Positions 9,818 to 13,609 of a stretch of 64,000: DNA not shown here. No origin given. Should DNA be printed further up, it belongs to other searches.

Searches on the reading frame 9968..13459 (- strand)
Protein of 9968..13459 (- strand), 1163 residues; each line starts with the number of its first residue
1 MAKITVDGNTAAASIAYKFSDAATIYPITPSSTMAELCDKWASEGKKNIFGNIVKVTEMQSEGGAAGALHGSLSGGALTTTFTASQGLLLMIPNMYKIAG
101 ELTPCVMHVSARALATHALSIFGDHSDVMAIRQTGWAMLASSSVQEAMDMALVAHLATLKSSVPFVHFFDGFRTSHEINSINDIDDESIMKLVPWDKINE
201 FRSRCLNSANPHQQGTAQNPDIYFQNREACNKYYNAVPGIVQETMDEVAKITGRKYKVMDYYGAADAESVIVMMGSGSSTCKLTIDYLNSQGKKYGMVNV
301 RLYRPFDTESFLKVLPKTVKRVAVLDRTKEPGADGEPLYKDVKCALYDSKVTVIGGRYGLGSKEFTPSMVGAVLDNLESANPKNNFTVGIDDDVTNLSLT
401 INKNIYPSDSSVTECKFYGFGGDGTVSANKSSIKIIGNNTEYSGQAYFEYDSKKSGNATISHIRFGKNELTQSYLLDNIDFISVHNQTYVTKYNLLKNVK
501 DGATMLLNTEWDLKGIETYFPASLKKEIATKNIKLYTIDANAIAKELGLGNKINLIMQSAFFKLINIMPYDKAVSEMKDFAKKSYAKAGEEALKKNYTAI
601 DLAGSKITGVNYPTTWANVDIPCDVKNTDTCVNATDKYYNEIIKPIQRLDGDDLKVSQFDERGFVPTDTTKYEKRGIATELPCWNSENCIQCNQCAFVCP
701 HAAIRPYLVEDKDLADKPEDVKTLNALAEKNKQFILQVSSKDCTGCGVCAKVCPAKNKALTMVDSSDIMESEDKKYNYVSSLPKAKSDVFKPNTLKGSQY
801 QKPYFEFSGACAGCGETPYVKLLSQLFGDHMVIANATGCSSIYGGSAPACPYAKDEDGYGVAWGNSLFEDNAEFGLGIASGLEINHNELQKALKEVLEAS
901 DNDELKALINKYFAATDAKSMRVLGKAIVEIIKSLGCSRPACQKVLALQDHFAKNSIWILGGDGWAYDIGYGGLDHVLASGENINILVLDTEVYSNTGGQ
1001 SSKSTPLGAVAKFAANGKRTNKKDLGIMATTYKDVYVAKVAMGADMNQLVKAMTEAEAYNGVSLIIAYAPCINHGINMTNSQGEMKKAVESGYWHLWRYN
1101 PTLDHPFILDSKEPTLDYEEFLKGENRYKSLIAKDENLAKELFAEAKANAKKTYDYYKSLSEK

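Call 61: find_encoding_contigs(protein=window:9968-13459:-, flank=10000, max_places=1)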
Protein window:9968-13459:- (1163 aa): 4 contigs read that carry it; 1 place shown.
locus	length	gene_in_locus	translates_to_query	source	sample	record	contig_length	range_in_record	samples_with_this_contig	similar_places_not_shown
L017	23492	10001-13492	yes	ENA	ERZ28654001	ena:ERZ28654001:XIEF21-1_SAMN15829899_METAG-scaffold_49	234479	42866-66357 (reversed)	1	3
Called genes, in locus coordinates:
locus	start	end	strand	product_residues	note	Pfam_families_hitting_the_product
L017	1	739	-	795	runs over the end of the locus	PF01368:DHH, PF02272:DHHA1, PF17768:RecJ_OB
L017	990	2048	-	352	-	PF02355:SecD_SecF_C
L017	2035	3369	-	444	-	-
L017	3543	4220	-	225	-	PF01791:DeoC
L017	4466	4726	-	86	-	-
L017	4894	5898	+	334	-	PF09084:NMT1, PF13379:NMT1_2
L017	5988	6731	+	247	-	PF00005:ABC_tran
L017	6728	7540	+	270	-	PF00528:BPD_transp_1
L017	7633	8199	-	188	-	-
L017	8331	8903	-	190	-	-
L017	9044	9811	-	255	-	PF01416:PseudoU_synth_1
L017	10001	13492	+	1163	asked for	PF01855:POR_N, PF17147:PFOR_II, PF01558:POR, PF10371:EKR, PF12838:Fer4_7, PF13183:Fer4_8 (weak), PF13187:Fer4_9 (weak), PF13484:Fer4_16, +6 more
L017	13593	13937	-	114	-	PF18895:T4SS_pilin (weak)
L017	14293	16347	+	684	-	PF02534:T4SS-DNA_transf, PF10412:TrwB_AAD_bind, PF12696:TraG-D_C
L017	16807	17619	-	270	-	-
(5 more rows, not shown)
